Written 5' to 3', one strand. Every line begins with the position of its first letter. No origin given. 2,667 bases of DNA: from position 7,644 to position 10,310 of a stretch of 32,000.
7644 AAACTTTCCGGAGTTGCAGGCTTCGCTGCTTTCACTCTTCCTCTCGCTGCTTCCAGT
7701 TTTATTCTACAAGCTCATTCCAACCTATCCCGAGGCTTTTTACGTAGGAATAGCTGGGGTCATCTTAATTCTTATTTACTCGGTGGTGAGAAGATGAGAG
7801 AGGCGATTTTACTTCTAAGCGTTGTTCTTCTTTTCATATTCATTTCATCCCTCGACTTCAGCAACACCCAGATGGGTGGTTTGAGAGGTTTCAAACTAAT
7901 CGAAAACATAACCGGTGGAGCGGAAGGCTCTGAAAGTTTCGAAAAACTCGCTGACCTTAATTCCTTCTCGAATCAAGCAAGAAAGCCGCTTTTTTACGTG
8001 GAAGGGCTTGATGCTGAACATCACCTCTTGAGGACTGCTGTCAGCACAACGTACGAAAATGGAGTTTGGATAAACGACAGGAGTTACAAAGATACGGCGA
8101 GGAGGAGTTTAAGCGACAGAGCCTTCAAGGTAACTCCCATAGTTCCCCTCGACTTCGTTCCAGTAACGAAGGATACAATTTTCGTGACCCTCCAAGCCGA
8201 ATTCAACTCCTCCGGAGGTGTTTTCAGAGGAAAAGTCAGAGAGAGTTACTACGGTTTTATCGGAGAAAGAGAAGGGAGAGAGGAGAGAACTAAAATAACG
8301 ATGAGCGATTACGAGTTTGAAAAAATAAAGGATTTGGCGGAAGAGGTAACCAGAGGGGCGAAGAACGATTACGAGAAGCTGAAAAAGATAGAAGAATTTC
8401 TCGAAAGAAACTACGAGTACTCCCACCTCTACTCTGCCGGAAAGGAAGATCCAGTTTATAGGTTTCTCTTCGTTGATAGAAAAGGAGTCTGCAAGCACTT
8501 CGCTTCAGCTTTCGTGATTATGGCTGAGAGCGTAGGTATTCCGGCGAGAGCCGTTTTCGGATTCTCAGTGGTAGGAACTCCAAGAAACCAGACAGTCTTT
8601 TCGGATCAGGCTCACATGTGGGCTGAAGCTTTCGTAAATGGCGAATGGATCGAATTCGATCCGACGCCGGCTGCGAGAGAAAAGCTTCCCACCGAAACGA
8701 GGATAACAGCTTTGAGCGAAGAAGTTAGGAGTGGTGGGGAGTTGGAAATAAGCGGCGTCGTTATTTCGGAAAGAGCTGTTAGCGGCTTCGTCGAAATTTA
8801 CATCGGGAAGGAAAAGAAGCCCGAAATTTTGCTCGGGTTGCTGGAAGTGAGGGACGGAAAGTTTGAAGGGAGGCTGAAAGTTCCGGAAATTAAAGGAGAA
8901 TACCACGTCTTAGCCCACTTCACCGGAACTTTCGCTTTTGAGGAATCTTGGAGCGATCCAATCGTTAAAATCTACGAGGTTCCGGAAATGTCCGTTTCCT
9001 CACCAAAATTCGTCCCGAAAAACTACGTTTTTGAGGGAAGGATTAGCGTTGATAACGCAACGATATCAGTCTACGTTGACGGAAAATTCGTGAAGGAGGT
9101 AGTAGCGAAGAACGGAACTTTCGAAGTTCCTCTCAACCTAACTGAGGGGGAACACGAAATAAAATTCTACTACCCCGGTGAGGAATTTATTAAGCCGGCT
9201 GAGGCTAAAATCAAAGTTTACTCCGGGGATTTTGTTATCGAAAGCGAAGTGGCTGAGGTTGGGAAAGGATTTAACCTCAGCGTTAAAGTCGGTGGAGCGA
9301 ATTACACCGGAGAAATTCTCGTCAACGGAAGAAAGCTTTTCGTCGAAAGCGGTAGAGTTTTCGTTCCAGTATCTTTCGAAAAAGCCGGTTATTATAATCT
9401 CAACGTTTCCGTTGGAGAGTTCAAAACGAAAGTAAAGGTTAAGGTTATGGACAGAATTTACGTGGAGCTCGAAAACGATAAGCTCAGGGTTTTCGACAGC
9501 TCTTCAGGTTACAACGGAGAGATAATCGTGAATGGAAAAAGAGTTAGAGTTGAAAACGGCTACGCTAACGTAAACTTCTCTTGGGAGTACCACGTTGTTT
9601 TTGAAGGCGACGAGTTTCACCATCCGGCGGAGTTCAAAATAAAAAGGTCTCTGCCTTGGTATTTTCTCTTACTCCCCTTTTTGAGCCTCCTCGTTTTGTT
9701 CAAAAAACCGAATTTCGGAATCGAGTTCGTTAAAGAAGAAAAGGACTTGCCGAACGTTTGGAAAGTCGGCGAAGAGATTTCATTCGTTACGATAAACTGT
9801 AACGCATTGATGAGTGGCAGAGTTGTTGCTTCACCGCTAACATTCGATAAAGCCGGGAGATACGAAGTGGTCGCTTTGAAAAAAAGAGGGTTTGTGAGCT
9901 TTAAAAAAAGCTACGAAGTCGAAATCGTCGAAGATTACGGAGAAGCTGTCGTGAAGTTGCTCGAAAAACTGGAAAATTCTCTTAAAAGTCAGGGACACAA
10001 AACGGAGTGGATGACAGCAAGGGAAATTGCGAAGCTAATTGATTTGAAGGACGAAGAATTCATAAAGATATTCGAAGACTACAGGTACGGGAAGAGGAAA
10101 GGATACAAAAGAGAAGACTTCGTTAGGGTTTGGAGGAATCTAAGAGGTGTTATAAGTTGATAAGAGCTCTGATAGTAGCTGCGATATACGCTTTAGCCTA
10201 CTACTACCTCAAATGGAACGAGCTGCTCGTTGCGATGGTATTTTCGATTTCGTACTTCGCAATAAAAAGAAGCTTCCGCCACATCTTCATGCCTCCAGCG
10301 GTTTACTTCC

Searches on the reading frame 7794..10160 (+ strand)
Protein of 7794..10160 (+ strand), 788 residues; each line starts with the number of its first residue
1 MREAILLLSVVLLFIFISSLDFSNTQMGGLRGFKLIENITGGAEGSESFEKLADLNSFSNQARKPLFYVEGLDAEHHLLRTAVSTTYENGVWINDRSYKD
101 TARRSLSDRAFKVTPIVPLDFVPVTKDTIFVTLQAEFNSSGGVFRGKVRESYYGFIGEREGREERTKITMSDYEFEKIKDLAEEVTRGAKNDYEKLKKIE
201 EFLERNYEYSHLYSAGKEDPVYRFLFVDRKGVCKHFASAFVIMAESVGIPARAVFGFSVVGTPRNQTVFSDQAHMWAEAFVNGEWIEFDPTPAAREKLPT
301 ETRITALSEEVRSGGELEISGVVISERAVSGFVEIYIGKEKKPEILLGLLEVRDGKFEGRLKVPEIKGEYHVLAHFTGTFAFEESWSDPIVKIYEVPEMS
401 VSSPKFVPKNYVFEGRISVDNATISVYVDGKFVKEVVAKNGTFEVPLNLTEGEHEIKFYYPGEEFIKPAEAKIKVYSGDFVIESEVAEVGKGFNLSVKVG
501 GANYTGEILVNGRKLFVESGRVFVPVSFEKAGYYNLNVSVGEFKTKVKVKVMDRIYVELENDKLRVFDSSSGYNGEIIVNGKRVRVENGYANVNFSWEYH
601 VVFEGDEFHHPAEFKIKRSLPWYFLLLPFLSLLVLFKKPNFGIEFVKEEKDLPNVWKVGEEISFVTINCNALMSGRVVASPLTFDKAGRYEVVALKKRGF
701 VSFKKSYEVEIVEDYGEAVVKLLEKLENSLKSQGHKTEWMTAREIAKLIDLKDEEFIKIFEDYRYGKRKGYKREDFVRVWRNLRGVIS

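Call 6: search_protein_families(library=pfam, proteins=[window:7794-10160:+])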
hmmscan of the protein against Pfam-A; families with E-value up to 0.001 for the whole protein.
window:7794-10160:+ (788 aa): 1 family
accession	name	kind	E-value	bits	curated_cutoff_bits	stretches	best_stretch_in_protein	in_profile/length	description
PF01841.26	Transglut_core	-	7.7e-27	94.1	23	1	179-290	1-108/108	Transglutaminase-like superfamily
